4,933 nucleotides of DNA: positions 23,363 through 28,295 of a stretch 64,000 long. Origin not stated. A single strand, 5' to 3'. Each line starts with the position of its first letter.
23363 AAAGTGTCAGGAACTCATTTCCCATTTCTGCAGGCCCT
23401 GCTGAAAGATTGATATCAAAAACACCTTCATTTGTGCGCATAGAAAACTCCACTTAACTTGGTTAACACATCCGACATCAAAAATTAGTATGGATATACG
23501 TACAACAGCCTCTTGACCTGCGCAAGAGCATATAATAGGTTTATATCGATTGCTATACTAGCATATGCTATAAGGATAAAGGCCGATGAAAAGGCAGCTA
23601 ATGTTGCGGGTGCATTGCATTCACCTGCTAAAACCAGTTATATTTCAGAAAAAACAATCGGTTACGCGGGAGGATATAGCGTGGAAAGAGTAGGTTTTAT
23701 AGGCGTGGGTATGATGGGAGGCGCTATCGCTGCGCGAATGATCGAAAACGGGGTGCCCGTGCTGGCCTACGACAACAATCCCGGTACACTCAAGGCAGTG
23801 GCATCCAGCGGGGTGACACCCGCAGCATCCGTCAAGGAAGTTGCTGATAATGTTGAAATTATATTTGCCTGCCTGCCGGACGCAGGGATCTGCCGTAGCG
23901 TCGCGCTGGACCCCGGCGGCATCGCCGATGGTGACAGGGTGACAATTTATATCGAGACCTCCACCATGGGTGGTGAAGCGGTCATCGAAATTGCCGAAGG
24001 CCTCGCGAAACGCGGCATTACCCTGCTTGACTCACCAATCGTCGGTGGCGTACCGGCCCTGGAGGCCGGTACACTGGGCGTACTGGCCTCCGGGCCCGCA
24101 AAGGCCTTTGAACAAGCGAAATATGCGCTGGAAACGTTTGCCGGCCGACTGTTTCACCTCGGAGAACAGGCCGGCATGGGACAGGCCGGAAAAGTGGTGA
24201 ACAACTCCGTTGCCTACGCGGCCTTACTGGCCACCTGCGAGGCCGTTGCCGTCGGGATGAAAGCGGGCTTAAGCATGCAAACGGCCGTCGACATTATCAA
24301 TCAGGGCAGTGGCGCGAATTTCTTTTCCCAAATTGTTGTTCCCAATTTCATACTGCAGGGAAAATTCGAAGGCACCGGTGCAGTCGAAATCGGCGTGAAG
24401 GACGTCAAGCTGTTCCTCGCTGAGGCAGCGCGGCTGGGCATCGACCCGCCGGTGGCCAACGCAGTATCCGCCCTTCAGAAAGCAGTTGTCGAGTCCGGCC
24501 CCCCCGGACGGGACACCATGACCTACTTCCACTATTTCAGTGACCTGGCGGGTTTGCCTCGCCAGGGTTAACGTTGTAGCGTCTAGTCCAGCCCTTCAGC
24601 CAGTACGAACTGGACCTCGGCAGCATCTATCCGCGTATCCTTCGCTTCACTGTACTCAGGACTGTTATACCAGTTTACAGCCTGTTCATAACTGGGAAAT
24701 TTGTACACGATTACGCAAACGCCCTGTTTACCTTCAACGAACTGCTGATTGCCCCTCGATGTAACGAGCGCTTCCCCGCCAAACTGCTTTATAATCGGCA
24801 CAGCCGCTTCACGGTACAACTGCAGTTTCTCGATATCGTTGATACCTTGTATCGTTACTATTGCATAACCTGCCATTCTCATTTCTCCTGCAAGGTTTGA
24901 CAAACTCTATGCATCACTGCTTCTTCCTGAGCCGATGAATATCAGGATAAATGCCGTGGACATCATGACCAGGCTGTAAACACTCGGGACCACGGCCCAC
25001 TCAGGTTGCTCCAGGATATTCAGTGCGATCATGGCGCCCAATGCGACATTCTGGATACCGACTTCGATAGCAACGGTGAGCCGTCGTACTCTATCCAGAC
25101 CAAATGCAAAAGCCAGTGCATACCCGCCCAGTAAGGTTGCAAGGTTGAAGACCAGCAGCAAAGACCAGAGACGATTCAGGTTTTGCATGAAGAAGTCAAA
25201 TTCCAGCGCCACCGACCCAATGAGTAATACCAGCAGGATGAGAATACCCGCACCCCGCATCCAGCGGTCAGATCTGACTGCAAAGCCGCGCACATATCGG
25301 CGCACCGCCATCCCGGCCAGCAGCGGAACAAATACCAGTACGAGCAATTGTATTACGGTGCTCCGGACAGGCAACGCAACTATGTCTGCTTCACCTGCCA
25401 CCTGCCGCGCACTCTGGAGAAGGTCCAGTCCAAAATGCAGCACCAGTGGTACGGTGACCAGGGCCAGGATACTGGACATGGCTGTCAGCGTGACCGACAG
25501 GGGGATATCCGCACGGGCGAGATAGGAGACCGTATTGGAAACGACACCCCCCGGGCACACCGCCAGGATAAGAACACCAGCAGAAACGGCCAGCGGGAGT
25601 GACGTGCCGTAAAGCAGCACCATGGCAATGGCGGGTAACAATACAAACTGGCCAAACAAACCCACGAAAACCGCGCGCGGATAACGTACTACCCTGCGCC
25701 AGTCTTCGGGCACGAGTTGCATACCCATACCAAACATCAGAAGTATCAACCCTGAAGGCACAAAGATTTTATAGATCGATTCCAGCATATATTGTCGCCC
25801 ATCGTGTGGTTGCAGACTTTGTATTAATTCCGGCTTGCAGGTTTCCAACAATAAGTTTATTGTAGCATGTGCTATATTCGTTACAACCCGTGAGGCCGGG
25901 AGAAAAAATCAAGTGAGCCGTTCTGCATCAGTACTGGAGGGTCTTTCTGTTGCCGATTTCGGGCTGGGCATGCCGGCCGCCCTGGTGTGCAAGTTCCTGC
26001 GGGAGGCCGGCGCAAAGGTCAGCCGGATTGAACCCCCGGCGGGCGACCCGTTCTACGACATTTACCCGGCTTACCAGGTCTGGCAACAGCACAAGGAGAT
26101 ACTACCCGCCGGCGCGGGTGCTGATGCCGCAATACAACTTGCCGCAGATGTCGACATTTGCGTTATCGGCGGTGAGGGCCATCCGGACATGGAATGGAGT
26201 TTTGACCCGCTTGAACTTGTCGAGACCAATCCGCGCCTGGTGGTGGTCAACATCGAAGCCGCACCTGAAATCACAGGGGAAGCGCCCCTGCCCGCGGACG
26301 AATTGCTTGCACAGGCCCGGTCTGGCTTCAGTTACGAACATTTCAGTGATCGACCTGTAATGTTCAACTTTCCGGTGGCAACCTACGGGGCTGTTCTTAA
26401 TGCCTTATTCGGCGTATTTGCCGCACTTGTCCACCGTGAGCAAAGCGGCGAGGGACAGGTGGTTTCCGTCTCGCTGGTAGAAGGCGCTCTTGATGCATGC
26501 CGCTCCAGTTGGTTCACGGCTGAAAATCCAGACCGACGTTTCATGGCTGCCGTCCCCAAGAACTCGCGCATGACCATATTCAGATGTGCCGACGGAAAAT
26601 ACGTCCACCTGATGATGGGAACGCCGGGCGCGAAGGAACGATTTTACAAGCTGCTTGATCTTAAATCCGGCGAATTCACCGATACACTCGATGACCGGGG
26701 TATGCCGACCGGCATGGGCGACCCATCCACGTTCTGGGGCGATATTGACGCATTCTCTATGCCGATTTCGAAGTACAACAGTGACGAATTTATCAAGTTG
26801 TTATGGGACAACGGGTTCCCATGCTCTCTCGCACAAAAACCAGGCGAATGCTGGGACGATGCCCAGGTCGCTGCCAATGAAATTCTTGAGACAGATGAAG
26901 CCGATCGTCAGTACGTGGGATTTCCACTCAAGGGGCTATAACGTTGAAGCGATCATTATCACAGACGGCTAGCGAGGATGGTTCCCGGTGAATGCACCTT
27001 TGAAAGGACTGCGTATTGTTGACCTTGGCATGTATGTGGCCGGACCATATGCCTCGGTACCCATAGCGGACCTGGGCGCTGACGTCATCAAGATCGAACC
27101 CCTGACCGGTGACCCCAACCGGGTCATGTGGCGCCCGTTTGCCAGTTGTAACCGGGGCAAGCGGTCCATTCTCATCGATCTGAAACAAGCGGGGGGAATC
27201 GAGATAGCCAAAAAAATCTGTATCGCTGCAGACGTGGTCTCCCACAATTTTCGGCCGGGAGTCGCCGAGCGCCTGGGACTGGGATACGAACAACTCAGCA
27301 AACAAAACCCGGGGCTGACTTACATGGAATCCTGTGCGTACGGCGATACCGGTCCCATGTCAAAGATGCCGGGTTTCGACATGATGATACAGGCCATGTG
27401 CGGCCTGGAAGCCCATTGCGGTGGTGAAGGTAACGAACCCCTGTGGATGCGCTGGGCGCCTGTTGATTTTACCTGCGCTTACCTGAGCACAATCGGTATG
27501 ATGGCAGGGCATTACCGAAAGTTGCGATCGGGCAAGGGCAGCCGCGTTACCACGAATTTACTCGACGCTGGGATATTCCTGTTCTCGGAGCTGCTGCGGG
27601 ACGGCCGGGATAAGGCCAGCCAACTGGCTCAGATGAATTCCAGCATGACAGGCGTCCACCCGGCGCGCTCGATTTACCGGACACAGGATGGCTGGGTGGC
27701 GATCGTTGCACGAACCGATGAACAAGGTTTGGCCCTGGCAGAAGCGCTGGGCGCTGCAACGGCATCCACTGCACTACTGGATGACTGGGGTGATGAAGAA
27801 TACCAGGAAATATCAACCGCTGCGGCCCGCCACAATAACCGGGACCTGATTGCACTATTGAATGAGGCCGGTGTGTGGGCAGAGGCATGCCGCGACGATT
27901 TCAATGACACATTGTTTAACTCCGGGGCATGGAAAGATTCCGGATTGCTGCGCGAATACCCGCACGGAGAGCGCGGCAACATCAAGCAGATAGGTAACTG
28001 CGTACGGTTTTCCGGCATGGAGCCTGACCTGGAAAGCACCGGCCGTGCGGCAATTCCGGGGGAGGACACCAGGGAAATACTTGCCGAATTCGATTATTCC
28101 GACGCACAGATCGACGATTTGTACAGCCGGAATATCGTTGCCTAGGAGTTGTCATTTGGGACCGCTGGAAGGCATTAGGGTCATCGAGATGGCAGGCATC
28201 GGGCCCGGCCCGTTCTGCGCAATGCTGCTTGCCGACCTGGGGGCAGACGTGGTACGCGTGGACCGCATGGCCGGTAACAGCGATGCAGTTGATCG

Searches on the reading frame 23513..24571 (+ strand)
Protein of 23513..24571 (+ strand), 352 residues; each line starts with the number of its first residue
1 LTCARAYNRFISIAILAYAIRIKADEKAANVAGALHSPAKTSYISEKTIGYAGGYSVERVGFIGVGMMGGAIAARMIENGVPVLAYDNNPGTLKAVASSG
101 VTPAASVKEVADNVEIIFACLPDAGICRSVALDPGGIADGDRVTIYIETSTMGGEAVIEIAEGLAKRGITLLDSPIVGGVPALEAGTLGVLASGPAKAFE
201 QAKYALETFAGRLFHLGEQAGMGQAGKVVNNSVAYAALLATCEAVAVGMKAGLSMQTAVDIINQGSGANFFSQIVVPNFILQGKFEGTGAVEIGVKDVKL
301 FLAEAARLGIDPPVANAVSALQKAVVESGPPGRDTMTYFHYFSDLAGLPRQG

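Call 47: search_protein_families(library=pfam, proteins=[window:23513-24571:+])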
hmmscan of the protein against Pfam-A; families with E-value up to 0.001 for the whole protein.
window:23513-24571:+ (352 aa): 5 families
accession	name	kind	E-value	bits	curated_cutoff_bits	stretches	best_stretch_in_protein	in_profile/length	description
PF03446.21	NAD_binding_2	-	5.1e-32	111.5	21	1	59-217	1-161/161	NAD binding domain of 6-phosphogluconate dehydrogenase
PF14833.11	NAD_binding_11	-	1.9e-24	86.7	30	1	221-337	1-117/122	NAD-binding of NADP-dependent 3-hydroxyisobutyrate dehydrogenase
PF03807.23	F420_oxidored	-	2.2e-08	35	21.6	1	59-122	1-68/94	NADP oxidoreductase coenzyme F420-dependent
PF02826.25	2-Hacid_dh_C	-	4.5e-05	23.3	25.1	1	57-122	36-100/178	D-isomer specific 2-hydroxyacid dehydrogenase, NAD binding domain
PF02737.24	3HCDH_N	-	0.0005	20.5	22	1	60-97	2-39/180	3-hydroxyacyl-CoA dehydrogenase, NAD binding domain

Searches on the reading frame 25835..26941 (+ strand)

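Call 47: search_protein_families(library=pfam, proteins=[window:25835-26941:+])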
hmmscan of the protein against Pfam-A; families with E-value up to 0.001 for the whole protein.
window:25835-26941:+ (368 aa): 1 family
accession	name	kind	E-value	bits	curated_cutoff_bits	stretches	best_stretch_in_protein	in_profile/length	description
PF02515.22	CoA_transf_3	-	6.2e-34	118.1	23.3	1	34-356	1-335/366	CoA-transferase family III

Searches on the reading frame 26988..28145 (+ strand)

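Call 47: search_protein_families(library=pfam, proteins=[window:26988-28145:+])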
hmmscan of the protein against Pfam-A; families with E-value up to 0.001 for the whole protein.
window:26988-28145:+ (385 aa): 1 family
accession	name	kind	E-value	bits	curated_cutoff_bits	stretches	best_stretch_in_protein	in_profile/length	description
PF02515.22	CoA_transf_3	-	2.7e-81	274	23.3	1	5-348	1-355/366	CoA-transferase family III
